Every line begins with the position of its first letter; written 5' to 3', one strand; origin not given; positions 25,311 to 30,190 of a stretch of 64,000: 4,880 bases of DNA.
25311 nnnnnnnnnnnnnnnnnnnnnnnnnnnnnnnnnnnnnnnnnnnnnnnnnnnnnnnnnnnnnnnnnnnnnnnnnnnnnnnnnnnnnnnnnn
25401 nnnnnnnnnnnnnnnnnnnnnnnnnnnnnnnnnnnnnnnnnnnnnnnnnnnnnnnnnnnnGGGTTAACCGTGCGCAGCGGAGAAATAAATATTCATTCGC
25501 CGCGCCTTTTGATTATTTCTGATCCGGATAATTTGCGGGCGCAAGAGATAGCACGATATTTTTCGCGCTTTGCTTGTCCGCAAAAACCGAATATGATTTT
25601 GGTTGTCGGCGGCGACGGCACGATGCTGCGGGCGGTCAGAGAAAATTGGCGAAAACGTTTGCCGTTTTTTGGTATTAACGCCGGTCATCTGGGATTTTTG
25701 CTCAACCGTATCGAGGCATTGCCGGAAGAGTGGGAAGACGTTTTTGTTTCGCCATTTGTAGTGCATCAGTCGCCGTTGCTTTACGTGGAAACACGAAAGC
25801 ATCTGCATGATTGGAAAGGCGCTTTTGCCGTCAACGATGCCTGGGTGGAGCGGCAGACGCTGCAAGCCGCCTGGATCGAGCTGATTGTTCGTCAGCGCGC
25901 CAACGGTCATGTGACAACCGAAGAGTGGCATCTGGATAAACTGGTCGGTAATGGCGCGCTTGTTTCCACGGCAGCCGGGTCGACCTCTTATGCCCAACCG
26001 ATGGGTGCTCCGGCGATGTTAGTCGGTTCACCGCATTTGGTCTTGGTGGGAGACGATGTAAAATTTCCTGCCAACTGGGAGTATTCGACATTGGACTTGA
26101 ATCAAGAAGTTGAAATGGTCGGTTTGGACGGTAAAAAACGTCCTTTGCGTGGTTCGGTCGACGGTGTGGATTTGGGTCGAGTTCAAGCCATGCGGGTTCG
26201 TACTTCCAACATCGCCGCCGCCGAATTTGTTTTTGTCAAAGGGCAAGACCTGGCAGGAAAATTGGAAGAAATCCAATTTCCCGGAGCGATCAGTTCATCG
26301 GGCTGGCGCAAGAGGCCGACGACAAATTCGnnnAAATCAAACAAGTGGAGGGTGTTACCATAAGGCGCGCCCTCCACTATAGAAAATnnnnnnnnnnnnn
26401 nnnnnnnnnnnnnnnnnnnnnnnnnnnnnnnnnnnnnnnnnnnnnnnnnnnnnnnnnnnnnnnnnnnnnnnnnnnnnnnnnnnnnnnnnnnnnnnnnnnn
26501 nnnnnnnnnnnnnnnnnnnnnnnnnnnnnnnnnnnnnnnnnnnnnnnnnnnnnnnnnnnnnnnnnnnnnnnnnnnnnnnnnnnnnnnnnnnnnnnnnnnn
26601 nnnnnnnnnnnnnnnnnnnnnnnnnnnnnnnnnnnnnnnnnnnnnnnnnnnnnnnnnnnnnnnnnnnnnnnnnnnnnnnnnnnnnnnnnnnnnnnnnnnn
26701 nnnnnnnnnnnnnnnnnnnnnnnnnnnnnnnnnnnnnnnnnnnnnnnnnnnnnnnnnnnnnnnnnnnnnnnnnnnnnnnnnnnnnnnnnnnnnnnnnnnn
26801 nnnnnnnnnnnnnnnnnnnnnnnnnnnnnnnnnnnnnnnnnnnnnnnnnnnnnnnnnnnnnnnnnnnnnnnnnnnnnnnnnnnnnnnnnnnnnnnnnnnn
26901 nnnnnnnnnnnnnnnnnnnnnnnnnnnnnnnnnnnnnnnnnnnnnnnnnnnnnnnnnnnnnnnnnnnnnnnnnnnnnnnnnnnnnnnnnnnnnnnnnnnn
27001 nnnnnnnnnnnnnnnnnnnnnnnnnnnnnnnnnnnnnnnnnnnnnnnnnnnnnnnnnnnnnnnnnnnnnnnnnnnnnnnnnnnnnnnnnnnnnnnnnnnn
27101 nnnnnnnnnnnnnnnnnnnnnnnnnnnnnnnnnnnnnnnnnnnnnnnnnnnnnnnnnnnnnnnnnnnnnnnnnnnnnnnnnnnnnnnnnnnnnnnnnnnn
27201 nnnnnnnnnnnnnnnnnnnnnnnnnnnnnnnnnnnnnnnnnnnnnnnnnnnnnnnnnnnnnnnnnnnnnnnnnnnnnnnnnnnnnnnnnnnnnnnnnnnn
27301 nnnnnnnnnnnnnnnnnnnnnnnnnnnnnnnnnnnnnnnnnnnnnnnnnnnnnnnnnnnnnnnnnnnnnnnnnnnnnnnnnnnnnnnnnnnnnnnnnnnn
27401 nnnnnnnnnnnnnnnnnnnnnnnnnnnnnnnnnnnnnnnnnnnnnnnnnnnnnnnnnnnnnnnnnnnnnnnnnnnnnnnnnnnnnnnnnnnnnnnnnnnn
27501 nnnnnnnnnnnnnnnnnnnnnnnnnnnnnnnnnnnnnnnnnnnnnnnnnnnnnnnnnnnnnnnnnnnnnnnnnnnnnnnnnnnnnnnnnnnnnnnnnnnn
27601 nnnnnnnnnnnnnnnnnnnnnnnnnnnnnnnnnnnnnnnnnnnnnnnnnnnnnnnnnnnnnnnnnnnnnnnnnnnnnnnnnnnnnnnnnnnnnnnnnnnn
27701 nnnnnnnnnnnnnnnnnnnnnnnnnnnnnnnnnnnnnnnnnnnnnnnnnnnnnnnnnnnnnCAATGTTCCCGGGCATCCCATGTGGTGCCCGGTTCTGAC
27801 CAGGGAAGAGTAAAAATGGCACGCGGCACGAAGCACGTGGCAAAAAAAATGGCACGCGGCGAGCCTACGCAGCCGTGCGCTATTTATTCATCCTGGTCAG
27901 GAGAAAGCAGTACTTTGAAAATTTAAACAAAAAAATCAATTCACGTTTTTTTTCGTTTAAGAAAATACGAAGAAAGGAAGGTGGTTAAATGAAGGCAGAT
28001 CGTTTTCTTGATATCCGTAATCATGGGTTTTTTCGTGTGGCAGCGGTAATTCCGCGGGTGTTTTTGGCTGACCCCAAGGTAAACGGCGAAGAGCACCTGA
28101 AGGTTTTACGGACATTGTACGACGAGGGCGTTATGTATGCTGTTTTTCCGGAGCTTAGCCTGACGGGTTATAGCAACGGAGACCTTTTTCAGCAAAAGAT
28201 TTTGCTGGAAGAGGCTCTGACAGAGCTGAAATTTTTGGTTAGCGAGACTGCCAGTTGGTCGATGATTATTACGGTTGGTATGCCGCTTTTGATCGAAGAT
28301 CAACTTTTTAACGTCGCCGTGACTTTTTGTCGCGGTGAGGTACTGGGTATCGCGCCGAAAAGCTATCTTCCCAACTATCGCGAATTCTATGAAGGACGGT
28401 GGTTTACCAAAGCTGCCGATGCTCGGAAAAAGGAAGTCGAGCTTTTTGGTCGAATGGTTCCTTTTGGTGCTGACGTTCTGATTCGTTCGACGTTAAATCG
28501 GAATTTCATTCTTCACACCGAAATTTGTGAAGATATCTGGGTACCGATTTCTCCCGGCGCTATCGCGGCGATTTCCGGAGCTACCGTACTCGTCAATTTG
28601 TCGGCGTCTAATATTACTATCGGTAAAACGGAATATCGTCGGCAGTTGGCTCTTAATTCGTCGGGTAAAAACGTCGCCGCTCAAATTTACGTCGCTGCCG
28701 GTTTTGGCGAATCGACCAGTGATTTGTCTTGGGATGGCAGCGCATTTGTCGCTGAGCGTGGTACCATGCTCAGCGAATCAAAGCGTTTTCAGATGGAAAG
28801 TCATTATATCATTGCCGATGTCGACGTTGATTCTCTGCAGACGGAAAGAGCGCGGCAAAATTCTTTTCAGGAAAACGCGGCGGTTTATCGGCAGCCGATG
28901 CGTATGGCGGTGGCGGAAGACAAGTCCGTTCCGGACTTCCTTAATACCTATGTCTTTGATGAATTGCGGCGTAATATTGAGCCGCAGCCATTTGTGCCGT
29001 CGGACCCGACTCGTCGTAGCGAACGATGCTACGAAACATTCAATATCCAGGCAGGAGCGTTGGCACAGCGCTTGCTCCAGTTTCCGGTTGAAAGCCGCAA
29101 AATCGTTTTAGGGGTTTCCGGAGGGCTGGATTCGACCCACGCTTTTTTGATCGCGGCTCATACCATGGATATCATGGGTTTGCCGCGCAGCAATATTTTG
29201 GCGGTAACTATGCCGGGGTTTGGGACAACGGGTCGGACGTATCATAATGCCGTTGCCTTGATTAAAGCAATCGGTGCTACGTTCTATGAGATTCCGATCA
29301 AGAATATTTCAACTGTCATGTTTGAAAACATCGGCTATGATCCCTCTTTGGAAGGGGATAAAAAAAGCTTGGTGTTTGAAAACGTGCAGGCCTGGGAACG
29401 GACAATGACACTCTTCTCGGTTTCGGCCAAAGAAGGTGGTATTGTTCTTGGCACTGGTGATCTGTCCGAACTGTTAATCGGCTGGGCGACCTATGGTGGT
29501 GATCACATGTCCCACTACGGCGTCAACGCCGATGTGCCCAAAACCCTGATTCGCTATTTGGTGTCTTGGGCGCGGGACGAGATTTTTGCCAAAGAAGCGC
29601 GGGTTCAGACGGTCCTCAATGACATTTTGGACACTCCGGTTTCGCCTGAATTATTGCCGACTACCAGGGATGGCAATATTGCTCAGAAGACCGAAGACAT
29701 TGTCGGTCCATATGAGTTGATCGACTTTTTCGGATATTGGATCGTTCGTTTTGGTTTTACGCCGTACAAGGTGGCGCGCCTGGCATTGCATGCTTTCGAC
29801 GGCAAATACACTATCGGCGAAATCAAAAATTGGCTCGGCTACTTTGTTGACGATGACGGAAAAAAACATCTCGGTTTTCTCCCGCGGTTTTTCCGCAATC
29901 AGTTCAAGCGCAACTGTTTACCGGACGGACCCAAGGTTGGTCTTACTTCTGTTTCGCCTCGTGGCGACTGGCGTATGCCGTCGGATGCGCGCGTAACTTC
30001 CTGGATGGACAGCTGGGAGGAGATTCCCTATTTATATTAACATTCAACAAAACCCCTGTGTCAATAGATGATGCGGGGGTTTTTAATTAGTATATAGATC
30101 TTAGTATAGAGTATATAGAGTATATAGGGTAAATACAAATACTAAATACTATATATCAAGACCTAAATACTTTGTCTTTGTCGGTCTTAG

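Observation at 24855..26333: Single polypeptide fusing an NMN/NaMN adenylyltransferase domain to an NAD kinase domain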

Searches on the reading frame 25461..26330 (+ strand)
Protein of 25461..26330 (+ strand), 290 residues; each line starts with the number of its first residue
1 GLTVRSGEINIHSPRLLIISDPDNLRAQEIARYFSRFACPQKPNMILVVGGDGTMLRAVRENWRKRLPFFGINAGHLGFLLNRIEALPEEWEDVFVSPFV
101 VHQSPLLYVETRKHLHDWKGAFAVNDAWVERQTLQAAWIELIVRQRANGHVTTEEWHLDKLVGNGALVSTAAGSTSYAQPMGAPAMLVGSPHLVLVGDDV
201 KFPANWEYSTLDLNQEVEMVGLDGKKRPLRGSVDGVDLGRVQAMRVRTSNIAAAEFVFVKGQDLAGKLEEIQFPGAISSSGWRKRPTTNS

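Call 17: search_solved_structures(query=window:25461-26330:+, max_evalue=0.001, show_alignments=3)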
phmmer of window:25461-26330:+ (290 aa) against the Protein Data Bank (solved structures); distinct sequences matched with E-value up to 0.001: 16.
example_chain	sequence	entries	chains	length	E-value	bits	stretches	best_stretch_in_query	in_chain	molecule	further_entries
7mh7_A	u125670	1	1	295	3.3e-10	42.9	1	43-190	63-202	NAD kinase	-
7qvs_A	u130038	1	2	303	3.6e-10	42.8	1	43-190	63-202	NAD kinase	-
1u0r_A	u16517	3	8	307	1.3e-08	37.6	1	41-188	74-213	Inorganic polyphosphate/ATP-NAD kinase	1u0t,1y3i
1y3h_A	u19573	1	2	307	1.3e-08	37.6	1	41-188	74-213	Inorganic polyphosphate/ATP-NAD kinase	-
4hao_A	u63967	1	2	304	1.8e-07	33.9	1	40-195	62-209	Probable inorganic polyphosphate/ATP-NAD kinase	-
1yt5_A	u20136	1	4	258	1.9e-07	33.9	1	43-187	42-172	inorganic polyphosphate/ATP-NAD kinase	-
2an1_A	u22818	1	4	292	8.9e-07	31.6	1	41-190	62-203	putative kinase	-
1suw_A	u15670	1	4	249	9.5e-07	31.6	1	44-220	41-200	Probable inorganic polyphosphate/ATP-NAD kinase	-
1z0s_A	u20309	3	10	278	1.3e-06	31.1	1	44-220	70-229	Probable inorganic polyphosphate/ATP-NAD kinase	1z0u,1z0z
5ejh_A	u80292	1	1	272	3e-06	29.9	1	41-186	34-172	NAD kinase 1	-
5eji_A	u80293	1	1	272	3.4e-06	29.7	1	41-186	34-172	NAD kinase 1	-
5ejg_A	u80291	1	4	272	3.5e-06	29.7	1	41-186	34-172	NAD kinase 1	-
2i1w_A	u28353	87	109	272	3.5e-06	29.7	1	41-186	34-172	Probable inorganic polyphosphate/ATP-NAD kinase 1 | inorganic polyphosphate/ATP-NAD kinase 1 | NAD kinase 1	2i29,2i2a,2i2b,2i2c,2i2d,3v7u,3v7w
2q5f_A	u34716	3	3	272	3.6e-06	29.7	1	41-186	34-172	Probable inorganic polyphosphate/ATP-NAD kinase 1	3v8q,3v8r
5ejf_A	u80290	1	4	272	4e-06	29.5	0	41-82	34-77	NAD kinase 1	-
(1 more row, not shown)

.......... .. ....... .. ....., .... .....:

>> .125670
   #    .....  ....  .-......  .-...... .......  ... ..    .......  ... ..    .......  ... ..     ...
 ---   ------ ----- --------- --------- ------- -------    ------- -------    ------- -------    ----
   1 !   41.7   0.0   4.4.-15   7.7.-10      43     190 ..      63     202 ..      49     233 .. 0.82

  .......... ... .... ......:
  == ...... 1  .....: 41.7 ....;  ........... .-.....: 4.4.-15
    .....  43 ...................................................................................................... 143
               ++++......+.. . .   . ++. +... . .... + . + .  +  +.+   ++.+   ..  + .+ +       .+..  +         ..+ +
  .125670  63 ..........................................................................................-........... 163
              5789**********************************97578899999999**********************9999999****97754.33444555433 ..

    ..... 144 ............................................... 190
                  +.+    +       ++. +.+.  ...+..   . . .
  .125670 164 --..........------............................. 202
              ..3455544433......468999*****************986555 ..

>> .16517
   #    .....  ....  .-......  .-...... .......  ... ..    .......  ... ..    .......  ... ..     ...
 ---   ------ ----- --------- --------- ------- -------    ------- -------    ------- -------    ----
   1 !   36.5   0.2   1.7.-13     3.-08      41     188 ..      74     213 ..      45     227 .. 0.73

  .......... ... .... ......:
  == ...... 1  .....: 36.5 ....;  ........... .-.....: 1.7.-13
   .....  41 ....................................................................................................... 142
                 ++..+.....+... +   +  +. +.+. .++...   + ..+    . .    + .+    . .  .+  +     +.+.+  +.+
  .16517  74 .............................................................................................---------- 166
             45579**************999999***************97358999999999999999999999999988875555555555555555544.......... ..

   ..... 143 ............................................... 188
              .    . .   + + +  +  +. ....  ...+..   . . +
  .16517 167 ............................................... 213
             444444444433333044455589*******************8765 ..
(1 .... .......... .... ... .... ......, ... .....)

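Call 52: search_solved_structures(query=window:25500-26285:+, max_evalue=0.00001, show_alignments=5)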
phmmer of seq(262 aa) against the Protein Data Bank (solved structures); distinct sequences matched with E-value up to 0.00001: 15.
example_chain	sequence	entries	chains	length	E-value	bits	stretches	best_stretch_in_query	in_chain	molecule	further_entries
7mh7_A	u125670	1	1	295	2.6e-10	43.3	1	30-177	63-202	NAD kinase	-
7qvs_A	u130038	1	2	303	2.8e-10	43.2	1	30-177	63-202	NAD kinase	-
1y3h_A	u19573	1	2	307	1.1e-08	37.9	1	29-175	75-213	Inorganic polyphosphate/ATP-NAD kinase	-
1u0r_A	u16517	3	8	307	1.1e-08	37.9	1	29-175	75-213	Inorganic polyphosphate/ATP-NAD kinase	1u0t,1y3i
4hao_A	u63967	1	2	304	1.4e-07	34.4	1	27-182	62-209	Probable inorganic polyphosphate/ATP-NAD kinase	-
1yt5_A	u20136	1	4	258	1.5e-07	34.2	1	30-174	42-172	inorganic polyphosphate/ATP-NAD kinase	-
2an1_A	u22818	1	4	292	6.6e-07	32.1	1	28-177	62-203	putative kinase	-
1suw_A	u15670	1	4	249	6.8e-07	32.1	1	31-207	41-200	Probable inorganic polyphosphate/ATP-NAD kinase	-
1z0s_A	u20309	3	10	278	9e-07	31.7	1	31-207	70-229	Probable inorganic polyphosphate/ATP-NAD kinase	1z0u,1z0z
5ejh_A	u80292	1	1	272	2.1e-06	30.5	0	28-173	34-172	NAD kinase 1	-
5eji_A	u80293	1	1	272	2.4e-06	30.3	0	28-173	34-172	NAD kinase 1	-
5ejg_A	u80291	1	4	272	2.4e-06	30.3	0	28-173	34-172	NAD kinase 1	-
2i1w_A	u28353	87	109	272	2.4e-06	30.3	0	28-173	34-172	Probable inorganic polyphosphate/ATP-NAD kinase 1 | inorganic polyphosphate/ATP-NAD kinase 1 | NAD kinase 1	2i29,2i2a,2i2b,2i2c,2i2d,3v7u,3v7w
2q5f_A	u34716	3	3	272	2.5e-06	30.2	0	28-173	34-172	Probable inorganic polyphosphate/ATP-NAD kinase 1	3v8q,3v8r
5ejf_A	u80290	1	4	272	2.8e-06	30.1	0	28-69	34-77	NAD kinase 1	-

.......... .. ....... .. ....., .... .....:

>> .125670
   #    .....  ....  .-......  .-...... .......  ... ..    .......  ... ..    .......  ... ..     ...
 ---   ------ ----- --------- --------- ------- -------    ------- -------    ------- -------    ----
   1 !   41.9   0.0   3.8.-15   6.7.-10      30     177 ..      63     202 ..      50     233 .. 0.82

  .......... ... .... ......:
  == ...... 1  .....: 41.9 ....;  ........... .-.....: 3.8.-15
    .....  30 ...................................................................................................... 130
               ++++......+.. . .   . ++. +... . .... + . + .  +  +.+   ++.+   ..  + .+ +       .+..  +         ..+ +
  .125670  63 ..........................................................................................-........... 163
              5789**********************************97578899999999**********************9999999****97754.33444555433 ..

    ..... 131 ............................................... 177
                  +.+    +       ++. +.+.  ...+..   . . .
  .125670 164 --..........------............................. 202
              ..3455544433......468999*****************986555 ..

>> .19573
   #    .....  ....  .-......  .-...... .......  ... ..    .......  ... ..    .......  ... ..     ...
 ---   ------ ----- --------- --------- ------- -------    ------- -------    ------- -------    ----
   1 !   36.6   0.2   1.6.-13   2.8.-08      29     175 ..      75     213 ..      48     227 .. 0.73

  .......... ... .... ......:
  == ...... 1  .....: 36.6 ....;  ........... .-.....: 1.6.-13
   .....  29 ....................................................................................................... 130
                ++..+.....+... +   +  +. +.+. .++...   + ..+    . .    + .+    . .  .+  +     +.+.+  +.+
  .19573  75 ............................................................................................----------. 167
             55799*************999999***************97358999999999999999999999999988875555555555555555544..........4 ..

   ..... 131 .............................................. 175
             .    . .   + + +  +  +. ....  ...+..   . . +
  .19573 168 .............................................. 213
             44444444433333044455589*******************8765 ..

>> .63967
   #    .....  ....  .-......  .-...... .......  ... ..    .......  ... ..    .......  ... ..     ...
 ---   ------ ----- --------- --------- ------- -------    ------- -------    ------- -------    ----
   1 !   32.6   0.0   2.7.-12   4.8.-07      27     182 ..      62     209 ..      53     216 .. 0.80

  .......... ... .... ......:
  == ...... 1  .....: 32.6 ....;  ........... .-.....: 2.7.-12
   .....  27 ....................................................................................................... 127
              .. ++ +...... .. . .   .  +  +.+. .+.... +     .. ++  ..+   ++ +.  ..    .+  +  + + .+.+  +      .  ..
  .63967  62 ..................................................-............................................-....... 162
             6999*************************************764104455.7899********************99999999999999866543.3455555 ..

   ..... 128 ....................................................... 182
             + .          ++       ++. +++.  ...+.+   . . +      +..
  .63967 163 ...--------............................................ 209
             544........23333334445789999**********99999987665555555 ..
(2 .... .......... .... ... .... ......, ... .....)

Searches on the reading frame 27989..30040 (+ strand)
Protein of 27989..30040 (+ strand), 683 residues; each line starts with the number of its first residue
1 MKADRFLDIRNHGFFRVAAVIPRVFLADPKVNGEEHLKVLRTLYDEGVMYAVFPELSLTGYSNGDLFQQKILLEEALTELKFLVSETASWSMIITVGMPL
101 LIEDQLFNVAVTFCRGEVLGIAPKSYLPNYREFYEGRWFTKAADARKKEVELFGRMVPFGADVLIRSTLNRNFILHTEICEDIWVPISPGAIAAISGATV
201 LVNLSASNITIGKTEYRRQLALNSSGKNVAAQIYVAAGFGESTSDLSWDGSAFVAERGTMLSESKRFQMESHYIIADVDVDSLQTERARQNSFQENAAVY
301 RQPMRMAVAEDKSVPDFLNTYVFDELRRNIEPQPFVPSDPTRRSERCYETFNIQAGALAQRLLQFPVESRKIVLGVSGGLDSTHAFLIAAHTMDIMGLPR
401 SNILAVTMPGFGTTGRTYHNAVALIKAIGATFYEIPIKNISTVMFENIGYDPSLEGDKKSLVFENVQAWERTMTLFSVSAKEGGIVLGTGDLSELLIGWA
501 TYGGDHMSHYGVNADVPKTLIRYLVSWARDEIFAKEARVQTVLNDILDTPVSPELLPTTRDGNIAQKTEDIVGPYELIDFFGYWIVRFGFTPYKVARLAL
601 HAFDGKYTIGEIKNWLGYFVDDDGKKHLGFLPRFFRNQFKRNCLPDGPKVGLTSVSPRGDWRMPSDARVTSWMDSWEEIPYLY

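Call 3: search_protein_families(library=pfam, proteins=[window:27989-30040:+], max_evalue=0.01)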
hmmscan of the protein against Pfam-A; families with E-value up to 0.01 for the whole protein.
window:27989-30040:+ (683 aa): 2 families
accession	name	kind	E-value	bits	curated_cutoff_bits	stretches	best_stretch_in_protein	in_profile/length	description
PF02540.23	NAD_synthase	-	2.2e-22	79.8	21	1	369-527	18-165/242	NAD synthase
PF00795.27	CN_hydrolase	-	3.9e-16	59.6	23.2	1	17-285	2-253/256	Carbon-nitrogen hydrolase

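Call 4: search_protein_families(library=ncbifam, proteins=[window:27989-30040:+], max_evalue=0.01)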
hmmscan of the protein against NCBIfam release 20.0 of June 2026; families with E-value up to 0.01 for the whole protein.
window:27989-30040:+ (683 aa): 7 families
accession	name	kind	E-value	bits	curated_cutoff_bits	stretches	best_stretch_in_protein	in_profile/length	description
NF002730.0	PRK02628.1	equivalog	2.4e-250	832.4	473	1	5-679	3-673/677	NAD(+) synthase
NF010588.0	PRK13981.1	equivalog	3.6e-58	197.3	479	1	27-579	17-476/546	NAD+ synthase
NF010587.0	PRK13980.1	equivalog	9.3e-21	74.2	255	1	368-519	30-169/267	NAD+ synthase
TIGR00552.1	nadE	equivalog_domain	8.4e-17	61.2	63.65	1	369-524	22-170/251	NAD(+) synthase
NF001979.1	PRK00768.1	equivalog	6.9e-08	32.3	250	1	367-505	35-174/266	NAD(+) synthase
TIGR00268.2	TIGR00268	equivalog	0.0048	16.2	150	1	367-442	11-81/259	ATP-dependent sacrificial sulfur transferase LarE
NF002048.0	PRK00876.1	subfamily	0.009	14.8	313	0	366-440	34-103/330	NAD(+) synthase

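Call 5: search_protein_families(library=phrogs, proteins=[window:27989-30040:+], max_evalue=0.001)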
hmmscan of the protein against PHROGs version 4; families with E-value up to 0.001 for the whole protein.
window:27989-30040:+ (683 aa): 2 families
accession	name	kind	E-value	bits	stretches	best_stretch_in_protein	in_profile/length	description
phrog_36784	-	other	4.5e-30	105.6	2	369-579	308-526/594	NAD synthetase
phrog_11189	-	other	6.5e-11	43.2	1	372-506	30-163/256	NAD synthetase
